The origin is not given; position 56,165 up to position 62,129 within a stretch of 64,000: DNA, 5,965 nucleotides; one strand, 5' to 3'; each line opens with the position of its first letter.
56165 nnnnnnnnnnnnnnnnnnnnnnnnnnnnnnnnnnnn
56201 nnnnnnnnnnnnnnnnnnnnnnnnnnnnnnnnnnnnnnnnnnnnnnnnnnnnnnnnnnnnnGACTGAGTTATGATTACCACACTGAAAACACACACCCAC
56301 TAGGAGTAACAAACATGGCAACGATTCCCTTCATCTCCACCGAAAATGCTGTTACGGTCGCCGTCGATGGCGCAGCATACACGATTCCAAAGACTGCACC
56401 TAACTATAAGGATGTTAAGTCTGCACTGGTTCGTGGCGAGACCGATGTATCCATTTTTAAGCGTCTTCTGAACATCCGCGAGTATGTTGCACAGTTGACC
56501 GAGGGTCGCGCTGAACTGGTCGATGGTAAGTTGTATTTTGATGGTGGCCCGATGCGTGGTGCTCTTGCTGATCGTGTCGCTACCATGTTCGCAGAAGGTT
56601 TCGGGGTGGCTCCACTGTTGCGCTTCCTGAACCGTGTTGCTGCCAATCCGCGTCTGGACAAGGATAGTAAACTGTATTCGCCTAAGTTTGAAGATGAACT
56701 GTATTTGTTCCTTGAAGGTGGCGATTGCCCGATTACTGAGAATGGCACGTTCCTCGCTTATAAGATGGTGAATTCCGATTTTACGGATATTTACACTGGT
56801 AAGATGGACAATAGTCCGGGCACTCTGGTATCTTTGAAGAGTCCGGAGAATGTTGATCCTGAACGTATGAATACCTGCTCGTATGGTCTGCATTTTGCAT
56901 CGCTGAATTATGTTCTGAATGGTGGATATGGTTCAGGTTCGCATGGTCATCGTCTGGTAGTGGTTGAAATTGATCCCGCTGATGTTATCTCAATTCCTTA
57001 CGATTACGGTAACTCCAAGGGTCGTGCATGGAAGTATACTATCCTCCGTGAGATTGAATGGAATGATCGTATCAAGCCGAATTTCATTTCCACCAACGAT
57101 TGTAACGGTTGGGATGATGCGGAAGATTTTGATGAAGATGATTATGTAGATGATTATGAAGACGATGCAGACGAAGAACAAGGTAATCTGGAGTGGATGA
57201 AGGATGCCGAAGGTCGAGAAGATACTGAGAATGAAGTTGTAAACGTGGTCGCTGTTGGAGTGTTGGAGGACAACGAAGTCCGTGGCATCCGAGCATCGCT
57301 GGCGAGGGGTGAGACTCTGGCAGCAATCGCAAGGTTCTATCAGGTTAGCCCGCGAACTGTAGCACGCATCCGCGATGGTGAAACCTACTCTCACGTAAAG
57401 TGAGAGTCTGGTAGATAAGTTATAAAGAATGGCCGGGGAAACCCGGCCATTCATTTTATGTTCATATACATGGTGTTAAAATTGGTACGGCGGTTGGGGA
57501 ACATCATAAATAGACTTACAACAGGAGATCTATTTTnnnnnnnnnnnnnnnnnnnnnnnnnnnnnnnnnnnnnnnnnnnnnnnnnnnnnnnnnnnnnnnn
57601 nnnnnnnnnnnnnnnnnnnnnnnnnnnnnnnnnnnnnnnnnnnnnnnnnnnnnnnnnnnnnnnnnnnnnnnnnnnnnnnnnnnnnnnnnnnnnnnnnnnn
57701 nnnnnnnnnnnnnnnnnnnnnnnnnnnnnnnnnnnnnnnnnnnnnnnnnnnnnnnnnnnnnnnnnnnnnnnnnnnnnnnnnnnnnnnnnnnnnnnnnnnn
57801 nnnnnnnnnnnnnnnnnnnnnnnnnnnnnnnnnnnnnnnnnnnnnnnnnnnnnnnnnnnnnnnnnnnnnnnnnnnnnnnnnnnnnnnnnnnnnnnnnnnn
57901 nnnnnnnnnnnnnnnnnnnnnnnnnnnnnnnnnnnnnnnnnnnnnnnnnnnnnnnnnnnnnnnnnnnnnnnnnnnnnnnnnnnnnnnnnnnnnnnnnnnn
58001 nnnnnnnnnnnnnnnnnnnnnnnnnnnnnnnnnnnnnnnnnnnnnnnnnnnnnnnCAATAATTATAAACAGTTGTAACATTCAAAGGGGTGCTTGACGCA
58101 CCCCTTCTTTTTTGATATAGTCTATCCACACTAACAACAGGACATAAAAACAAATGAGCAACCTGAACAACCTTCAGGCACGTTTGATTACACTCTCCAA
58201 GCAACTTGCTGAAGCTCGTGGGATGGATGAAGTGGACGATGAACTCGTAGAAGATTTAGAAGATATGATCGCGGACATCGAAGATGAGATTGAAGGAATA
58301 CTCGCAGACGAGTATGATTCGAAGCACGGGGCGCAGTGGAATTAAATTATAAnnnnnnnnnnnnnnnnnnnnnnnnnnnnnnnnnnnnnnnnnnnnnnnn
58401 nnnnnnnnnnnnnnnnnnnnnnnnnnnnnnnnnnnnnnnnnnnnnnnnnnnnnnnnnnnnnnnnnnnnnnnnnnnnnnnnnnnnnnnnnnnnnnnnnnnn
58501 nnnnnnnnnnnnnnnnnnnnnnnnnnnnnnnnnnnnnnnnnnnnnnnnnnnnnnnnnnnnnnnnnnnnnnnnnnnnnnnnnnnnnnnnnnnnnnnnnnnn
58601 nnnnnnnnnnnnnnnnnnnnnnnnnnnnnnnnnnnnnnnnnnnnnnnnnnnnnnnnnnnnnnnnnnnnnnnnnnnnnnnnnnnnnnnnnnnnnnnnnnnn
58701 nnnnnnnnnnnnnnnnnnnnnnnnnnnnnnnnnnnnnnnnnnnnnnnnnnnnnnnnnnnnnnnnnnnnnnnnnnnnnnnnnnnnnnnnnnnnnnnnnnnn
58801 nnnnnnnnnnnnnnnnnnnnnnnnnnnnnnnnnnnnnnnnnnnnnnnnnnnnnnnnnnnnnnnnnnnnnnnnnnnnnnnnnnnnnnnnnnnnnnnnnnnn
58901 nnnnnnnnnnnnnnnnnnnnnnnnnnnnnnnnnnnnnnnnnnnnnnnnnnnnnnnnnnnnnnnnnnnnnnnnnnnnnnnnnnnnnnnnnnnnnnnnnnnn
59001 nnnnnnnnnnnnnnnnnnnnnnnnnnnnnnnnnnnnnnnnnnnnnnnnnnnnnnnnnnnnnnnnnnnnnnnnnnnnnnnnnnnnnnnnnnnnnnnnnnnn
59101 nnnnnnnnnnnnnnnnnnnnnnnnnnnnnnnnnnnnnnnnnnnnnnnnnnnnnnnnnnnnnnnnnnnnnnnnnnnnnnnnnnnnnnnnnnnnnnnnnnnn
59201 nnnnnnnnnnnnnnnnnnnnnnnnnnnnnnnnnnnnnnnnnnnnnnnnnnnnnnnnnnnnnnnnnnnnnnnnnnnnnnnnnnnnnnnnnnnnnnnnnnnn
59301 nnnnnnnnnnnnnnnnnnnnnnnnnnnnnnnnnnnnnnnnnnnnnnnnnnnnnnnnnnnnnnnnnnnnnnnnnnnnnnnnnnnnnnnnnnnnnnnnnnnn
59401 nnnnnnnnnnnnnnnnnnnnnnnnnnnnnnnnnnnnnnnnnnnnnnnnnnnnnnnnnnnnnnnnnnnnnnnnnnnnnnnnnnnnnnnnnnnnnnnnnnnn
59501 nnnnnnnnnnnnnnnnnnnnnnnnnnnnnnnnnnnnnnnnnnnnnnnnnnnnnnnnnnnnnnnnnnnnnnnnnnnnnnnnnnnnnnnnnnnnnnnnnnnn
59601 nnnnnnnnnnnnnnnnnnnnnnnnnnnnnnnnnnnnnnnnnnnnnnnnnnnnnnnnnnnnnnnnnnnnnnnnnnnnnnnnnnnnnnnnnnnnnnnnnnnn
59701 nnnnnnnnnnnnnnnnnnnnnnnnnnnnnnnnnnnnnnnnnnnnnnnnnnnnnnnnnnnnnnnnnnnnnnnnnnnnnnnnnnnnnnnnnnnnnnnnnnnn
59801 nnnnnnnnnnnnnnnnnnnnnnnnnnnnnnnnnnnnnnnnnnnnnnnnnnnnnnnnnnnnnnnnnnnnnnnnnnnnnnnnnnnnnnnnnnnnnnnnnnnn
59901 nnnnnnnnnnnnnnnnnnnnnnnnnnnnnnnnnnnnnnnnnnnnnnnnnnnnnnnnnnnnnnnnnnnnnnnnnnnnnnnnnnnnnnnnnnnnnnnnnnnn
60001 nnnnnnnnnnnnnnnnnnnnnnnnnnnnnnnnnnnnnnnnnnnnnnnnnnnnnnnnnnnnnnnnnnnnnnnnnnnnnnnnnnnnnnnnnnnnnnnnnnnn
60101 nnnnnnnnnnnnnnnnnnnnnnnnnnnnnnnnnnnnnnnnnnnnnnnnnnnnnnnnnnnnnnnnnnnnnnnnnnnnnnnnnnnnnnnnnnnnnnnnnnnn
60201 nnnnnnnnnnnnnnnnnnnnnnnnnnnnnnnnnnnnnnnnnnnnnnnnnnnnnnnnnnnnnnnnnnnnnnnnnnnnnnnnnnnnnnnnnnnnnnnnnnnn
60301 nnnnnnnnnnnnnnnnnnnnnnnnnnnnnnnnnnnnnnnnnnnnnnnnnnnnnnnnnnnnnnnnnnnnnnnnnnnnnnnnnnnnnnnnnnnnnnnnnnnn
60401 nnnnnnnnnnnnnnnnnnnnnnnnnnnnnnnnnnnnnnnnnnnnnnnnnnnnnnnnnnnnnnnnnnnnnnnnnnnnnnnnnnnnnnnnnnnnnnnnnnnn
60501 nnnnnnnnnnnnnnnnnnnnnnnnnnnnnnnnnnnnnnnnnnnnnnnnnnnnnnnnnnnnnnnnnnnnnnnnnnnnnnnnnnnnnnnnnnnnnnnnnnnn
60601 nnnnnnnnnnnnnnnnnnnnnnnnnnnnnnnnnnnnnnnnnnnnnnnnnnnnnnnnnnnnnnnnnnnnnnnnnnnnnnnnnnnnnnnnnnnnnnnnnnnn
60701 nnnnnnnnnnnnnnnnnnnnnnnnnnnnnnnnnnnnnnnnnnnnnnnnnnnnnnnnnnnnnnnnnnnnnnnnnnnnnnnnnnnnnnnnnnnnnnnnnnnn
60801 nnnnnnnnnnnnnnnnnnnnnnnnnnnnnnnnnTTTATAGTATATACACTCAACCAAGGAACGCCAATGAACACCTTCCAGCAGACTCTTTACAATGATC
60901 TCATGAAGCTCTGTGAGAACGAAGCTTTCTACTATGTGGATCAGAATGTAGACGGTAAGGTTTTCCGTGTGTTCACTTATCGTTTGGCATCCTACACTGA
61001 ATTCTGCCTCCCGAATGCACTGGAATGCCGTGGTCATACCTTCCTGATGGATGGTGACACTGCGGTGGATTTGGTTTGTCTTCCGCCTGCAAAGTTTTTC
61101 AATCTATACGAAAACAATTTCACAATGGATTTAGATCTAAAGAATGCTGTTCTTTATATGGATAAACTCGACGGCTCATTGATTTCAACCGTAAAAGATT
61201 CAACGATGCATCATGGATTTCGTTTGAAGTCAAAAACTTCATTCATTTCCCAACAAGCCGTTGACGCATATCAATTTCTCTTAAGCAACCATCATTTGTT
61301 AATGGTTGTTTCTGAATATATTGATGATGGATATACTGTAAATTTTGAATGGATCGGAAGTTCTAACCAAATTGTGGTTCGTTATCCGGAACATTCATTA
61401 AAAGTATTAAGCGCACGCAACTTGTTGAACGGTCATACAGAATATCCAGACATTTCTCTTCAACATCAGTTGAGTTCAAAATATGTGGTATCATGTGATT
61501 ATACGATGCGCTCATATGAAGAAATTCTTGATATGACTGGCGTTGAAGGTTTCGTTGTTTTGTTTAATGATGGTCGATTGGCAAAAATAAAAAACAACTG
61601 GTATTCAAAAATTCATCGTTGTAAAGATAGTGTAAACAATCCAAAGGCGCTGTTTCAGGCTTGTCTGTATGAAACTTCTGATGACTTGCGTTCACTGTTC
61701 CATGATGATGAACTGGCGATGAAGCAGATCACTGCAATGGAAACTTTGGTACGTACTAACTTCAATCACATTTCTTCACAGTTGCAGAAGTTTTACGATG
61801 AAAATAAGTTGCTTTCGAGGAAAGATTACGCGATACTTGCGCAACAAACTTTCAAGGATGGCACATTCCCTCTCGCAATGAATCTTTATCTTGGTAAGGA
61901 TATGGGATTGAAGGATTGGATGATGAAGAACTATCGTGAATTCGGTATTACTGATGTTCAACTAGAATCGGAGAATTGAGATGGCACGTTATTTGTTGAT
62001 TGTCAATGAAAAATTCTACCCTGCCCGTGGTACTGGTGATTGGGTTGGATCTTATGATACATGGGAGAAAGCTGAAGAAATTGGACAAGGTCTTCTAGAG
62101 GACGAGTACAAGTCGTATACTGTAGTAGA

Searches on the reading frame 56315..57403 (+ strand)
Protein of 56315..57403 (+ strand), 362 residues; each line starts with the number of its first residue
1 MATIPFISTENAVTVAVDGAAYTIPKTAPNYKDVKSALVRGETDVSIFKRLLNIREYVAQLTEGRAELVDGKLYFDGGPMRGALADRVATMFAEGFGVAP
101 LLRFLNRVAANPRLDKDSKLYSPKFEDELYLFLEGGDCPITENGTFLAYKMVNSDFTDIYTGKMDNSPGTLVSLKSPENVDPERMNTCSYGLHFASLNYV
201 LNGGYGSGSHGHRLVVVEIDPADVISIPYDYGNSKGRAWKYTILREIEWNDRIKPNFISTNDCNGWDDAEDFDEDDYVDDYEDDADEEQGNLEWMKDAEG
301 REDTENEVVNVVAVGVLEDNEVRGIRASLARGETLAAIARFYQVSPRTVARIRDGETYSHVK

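Call 6: search_protein_families(library=pfam, proteins=[window:56315-57403:+], max_evalue=0.001)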
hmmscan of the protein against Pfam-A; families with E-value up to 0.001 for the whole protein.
window:56315-57403:+ (362 aa): 2 families
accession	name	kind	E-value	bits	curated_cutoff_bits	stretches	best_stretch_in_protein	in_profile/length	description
PF13384.12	HTH_23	-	0.00054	20.1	24.6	0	325-354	11-39/50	Homeodomain-like domain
PF13936.12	HTH_38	-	0.00074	19.6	27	1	317-351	5-39/44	Helix-turn-helix domain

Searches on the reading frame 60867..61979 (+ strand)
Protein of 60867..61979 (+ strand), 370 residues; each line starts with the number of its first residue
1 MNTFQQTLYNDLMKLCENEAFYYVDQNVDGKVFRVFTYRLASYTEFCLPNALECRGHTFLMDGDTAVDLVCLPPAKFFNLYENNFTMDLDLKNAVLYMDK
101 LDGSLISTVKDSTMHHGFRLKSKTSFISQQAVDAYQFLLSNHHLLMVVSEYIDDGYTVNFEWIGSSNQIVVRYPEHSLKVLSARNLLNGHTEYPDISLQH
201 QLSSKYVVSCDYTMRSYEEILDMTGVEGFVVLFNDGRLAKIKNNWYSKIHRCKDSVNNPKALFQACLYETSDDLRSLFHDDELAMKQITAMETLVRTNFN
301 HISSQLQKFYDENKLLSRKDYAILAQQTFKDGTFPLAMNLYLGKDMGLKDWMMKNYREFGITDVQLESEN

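Call 6: search_protein_families(library=pfam, proteins=[window:60867-61979:+], max_evalue=0.001)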
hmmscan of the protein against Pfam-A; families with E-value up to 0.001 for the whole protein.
window:60867-61979:+ (370 aa): 2 families
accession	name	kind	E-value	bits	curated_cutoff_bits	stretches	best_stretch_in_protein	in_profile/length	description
PF20819.2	T4_Rnl1_C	-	3.2e-21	76.3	27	1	253-359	1-117/122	T4 RNA ligase 1, C-terminal domain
PF09511.15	RNA_lig_T4_1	-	6.6e-11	42.9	28.3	1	53-246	1-227/227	RNA ligase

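Call 79: search_dna_similar(query=window:60867-61979:+, collection=phages, mode=protein, max_rows=12, max_evalue=0.00001)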
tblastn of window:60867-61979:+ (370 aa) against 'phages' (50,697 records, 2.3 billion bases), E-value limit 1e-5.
Records with a match: 1623; places in all: 1623; records where one place covers at least 80% of the query: 1568.
Best place of each record, by identity: <60% 1623.
By first word of the organism name: Escherichia 637; Klebsiella 287; Shigella 83; Aeromonas 77; Acinetobacter 69; Enterobacter 56; Vibrio 53; Enterobacteria 48; Salmonella 38; Yersinia 37; and 47 more.
By host as written in the record: Escherichia coli 272; - 173; Klebsiella pneumoniae 96; Escherichia coli B 28; Escherichia coli O157:H7 27; Aeromonas salmonicida 27; Escherichia coli str. K-12 substr. MG1655 22; Shigella sp. 21; and 424 more.
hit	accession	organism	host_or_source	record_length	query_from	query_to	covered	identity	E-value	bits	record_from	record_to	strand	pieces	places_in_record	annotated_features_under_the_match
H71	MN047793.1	Xanthomonas phage Xoo-sp13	Xanthomonas oryzae pv. oryzae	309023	3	363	98%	47.0%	2e-90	302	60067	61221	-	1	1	hypothetical protein (x2)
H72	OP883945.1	Stenotrophomonas phage CM1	Stenotrophomonas maltophilia SRM01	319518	7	365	97%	45.2%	2e-86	291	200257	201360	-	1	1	record has no annotation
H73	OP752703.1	Stenotrophomonas phage RAS14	Stenotrophomonas maltophilia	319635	7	365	97%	45.2%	2e-86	291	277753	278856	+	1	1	RNA ligase | hypothetical protein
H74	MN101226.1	Klebsiella phage KMI12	Klebsiella oxytoca; Klebsiella ...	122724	8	350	93%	41.3%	5e-64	226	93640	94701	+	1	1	RNA ligase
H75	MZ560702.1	Klebsiella phage vB_KpnM_TU02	Klebsiella pneumoniae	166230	8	350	93%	41.0%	3e-63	224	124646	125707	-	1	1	RNA ligase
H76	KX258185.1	Klebsiella phage vB_KpnM_KpV477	Klebsiella pneumoniae KPB463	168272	8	350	93%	41.0%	3e-63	224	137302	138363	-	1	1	putative RNA ligase A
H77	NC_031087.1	Klebsiella phage vB_KpnM_KpV477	Klebsiella pneumoniae KPB463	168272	8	350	93%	41.0%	3e-63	224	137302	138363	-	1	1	RNA ligase and tail fiber protein attachment catalyst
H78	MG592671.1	Vibrio phage 2.275.O._10N.286.54.E11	Vibrio cyclitrophicus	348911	1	366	99%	38.4%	2e-66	233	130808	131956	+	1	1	RNA ligase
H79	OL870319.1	Klebsiella phage UTI-K4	Klebsiella pneumoniae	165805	8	343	91%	41.6%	4e-64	226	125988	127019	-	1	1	RNA ligase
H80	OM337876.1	Klebsiella phage KP182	Klebsiella pneumoniae CEMTC 1967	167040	8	350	93%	40.7%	1e-62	222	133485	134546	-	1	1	RNA ligase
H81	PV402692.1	Klebseilla phage TNG87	Klebsiella variicola 04153260899A ...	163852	8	343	91%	41.5%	2e-64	227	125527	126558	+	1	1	RNA ligase and tail fiber protein attachment catalyst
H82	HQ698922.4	Acinetobacter phage ZZ1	Acinetobacter baumannii (clinical ...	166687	6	344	92%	41.0%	1e-63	225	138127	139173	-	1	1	rnlA: RNA ligase 1 and tail fiber attachment catalyst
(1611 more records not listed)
